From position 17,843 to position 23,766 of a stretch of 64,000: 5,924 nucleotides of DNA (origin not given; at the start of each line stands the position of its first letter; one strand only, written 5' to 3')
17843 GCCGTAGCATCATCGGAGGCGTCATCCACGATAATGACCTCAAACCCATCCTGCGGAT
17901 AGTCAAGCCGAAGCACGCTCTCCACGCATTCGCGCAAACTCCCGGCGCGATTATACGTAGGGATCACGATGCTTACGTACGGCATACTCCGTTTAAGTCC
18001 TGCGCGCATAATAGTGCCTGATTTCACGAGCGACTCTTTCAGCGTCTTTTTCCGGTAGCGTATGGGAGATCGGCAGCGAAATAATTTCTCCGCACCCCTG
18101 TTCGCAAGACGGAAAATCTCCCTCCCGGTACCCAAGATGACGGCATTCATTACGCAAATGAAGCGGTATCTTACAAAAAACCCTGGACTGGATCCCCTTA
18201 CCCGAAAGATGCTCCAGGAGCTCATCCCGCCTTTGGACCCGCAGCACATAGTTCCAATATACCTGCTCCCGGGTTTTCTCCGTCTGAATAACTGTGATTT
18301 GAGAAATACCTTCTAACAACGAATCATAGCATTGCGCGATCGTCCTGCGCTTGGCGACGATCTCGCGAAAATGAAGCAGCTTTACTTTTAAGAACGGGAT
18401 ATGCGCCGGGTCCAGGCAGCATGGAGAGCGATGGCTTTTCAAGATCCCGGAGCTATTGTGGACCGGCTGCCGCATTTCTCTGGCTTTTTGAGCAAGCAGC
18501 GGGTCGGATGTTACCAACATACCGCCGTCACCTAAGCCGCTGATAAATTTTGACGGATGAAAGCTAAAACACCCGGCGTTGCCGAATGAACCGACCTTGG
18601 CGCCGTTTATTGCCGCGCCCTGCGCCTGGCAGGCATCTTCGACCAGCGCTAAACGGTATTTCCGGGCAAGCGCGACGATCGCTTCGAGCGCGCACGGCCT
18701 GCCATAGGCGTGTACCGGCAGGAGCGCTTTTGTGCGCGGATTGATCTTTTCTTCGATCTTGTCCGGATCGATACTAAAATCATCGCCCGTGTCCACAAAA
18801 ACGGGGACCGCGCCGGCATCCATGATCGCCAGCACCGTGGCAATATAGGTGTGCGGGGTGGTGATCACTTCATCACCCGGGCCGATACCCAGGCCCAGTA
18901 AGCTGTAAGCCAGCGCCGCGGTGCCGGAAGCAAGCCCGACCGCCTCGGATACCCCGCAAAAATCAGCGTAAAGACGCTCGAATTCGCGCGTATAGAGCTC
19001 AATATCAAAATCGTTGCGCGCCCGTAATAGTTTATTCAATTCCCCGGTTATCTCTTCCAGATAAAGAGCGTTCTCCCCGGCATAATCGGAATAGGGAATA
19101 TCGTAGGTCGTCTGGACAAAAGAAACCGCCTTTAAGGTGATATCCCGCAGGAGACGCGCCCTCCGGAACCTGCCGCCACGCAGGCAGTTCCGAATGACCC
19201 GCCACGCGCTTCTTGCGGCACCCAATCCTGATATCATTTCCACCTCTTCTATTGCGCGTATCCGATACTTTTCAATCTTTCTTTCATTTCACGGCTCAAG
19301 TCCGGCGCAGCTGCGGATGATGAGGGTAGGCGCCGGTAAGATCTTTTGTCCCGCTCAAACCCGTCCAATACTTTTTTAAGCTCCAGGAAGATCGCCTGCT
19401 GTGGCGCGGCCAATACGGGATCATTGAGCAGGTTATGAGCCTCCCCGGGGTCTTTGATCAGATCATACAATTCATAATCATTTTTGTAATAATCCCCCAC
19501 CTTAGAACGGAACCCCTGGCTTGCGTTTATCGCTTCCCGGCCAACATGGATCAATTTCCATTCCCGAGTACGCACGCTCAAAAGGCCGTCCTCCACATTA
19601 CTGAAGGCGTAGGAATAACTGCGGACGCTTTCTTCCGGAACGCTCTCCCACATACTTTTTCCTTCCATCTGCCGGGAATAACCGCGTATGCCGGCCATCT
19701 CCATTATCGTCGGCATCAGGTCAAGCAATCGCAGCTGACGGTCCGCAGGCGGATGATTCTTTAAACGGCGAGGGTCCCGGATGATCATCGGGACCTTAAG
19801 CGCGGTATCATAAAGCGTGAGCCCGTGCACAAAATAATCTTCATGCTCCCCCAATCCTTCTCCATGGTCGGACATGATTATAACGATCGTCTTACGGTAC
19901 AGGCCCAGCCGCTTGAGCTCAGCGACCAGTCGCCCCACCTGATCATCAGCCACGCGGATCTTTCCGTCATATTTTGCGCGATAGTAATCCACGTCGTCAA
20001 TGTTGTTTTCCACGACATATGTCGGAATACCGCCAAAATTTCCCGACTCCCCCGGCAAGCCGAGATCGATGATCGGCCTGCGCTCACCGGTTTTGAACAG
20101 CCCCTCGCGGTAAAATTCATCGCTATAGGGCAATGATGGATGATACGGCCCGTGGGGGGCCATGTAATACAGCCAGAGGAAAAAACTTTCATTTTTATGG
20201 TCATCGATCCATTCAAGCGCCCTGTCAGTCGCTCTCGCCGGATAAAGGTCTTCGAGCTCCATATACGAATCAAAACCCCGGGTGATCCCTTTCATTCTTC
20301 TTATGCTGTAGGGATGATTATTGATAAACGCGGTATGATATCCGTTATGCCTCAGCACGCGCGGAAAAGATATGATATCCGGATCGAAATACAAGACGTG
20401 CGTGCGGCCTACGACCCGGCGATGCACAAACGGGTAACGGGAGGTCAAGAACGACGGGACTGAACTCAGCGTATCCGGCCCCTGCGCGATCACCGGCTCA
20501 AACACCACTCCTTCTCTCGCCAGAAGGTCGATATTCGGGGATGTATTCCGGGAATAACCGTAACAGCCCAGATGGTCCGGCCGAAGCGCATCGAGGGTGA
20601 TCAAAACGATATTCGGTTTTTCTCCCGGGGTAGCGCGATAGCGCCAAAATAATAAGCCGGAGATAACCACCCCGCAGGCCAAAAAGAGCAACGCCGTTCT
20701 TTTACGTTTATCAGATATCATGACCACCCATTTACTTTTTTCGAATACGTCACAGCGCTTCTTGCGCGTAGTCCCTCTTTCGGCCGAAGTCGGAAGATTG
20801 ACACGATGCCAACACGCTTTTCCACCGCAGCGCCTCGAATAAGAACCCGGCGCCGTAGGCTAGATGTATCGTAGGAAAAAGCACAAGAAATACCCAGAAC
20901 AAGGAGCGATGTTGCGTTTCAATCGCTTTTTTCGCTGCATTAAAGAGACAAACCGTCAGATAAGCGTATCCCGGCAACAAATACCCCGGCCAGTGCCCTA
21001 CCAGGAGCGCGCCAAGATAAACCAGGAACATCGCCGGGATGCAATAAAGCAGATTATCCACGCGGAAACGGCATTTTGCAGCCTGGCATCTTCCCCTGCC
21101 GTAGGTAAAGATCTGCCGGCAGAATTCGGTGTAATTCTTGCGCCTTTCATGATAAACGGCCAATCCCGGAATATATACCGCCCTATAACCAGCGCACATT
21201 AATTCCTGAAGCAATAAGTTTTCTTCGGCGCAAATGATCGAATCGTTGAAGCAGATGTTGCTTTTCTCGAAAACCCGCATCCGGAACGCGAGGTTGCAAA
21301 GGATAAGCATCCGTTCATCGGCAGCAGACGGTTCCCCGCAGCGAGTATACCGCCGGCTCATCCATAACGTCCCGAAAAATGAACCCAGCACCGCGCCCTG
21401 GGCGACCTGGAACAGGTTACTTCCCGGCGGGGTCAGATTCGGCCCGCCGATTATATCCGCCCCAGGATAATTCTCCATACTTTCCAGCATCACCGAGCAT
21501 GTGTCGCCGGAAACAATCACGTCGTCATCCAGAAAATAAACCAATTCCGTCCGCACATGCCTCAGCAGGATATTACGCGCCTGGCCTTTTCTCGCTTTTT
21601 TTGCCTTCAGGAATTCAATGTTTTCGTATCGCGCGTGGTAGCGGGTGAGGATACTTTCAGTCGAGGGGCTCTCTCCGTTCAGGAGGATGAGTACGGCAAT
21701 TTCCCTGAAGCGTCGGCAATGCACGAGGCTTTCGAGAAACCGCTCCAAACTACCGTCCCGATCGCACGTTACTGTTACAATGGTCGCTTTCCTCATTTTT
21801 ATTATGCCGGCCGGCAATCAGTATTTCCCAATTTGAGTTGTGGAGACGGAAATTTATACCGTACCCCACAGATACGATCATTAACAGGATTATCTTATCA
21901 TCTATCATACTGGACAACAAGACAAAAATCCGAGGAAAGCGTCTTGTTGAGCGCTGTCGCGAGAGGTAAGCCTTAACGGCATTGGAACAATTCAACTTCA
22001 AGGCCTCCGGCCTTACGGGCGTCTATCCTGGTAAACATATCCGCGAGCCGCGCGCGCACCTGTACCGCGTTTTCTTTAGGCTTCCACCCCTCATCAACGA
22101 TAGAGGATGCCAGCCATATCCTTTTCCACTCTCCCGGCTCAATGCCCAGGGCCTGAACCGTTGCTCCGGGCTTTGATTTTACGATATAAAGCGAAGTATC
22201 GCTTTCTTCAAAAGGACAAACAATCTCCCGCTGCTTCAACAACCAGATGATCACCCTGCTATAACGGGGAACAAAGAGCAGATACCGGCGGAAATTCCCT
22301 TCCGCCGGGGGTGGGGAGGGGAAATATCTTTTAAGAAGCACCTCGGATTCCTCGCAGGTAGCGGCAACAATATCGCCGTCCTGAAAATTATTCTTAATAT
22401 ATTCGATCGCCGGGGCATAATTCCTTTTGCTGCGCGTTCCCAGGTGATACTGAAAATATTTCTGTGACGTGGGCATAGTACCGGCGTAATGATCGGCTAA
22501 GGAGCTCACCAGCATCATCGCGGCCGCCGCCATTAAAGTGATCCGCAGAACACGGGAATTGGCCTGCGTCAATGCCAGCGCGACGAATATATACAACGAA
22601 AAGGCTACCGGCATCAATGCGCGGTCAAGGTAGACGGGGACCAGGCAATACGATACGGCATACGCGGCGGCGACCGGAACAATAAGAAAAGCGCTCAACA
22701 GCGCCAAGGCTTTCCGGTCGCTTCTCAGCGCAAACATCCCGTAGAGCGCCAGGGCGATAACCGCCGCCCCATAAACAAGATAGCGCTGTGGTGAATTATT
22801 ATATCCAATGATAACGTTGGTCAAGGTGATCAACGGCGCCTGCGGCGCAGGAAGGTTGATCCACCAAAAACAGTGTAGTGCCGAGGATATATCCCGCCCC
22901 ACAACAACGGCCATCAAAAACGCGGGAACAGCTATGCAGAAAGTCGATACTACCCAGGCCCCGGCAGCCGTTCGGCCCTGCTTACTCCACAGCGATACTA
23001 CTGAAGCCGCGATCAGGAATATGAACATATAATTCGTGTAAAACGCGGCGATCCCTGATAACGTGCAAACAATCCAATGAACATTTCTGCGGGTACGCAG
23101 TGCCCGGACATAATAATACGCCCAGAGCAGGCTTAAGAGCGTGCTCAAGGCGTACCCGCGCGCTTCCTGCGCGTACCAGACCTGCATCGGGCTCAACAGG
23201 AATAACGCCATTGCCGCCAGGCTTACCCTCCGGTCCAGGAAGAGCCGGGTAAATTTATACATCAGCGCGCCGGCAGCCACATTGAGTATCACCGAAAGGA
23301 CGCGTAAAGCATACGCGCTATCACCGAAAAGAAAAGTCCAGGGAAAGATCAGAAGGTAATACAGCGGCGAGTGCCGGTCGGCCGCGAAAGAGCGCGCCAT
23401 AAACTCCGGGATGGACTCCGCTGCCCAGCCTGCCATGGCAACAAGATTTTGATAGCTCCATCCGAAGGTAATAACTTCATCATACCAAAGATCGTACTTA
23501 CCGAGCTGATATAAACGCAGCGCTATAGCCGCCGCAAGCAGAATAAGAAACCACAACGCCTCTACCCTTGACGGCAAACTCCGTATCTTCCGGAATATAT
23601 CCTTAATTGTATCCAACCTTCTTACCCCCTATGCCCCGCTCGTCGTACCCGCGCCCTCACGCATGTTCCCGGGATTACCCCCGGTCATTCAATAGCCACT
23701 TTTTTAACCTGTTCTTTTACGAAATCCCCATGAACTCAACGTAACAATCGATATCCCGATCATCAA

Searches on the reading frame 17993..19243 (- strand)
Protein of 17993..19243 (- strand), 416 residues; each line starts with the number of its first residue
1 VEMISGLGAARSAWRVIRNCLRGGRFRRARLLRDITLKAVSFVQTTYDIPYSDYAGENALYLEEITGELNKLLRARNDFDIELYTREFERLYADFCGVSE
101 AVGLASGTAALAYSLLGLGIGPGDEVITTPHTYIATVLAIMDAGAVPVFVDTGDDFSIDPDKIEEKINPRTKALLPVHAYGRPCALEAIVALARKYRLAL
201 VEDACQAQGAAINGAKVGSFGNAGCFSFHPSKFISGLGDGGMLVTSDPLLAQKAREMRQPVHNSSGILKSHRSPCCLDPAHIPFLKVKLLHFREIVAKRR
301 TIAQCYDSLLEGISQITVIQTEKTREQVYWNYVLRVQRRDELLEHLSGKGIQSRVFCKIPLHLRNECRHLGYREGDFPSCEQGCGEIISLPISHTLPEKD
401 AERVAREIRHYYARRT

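Call 30: search_protein_families(library=pfam, proteins=[window:17993-19243:-], max_evalue=0.0001)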
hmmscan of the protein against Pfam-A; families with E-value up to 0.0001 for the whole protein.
window:17993-19243:- (416 aa): 3 families
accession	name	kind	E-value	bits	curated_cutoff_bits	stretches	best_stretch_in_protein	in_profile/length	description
PF01041.23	DegT_DnrJ_EryC1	-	1.8e-87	294.4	19.8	1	82-408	23-359/360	DegT/DnrJ/EryC1/StrS aminotransferase family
PF00155.27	Aminotran_1_2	-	4.9e-06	26.4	19.7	1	86-175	45-151/361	Aminotransferase class I and II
PF01053.26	Cys_Met_Meta_PP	-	5.6e-06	25.6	27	1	86-256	55-224/381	Cys/Met metabolism PLP-dependent enzyme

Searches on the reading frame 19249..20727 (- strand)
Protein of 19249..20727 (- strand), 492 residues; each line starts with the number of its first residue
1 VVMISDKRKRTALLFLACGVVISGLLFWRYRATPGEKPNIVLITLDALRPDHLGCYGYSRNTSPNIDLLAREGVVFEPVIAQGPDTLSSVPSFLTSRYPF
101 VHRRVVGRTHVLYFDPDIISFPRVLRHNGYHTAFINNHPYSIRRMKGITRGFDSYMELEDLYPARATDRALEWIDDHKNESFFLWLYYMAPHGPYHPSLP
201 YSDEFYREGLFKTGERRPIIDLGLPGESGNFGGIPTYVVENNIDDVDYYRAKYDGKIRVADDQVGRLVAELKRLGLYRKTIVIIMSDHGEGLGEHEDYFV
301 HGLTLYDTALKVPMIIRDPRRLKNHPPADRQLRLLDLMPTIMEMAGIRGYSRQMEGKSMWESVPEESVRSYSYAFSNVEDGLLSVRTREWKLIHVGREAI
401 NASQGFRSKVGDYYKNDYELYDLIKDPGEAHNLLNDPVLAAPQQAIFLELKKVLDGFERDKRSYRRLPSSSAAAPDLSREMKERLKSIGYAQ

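Call 30: search_protein_families(library=pfam, proteins=[window:19249-20727:-], max_evalue=0.0001)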
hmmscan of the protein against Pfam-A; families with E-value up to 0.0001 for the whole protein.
window:19249-20727:- (492 aa): 3 families
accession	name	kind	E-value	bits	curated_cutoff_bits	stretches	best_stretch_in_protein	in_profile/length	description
PF00884.28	Sulfatase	-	4.8e-46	157.9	25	1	38-347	1-301/301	Sulfatase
PF16347.10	SGSH_C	-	1e-13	52.2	29.3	1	304-452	10-150/154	N-sulphoglucosamine sulphohydrolase, C-terminal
PF01663.27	Phosphodiest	-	8.5e-11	42.5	23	1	163-293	137-224/342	Type I phosphodiesterase / nucleotide pyrophosphatase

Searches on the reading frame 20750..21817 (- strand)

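Call 30: search_protein_families(library=pfam, proteins=[window:20750-21817:-], max_evalue=0.0001)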
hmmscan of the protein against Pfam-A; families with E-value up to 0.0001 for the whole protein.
window:20750-21817:- (355 aa): 3 families
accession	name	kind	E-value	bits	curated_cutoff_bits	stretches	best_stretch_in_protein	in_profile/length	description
PF00535.33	Glycos_transf_2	-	7e-16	59.1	23.3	1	12-184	1-165/168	Glycosyl transferase family 2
PF13641.12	Glyco_tranf_2_3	-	2.4e-08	34.7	27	1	13-235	5-223/230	Glycosyltransferase like family 2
PF13632.12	Glyco_trans_2_3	-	5.5e-08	33.3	27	1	93-294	2-193/198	Glycosyl transferase family group 2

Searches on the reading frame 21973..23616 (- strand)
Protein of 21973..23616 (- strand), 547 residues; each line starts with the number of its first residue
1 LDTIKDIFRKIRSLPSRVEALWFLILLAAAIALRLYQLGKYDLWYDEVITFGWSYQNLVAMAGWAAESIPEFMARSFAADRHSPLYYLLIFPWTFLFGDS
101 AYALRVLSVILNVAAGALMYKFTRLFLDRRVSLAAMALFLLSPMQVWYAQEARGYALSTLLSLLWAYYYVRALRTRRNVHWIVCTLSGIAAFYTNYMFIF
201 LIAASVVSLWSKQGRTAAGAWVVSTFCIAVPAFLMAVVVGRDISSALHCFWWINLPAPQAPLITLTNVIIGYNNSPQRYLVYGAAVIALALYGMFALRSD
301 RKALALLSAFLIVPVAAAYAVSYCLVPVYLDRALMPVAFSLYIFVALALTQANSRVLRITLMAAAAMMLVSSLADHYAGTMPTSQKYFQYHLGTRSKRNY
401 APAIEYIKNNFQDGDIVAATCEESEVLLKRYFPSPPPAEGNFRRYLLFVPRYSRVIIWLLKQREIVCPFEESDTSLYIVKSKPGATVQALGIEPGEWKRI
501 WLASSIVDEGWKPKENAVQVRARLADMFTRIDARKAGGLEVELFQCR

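Call 30: search_protein_families(library=pfam, proteins=[window:21973-23616:-], max_evalue=0.0001)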
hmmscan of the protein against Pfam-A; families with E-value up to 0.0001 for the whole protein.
window:21973-23616:- (547 aa): 1 family
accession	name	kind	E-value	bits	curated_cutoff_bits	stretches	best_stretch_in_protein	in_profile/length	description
PF13231.12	PMT_2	-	5.5e-09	36.9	26.1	1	82-230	2-151/160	Dolichyl-phosphate-mannose-protein mannosyltransferase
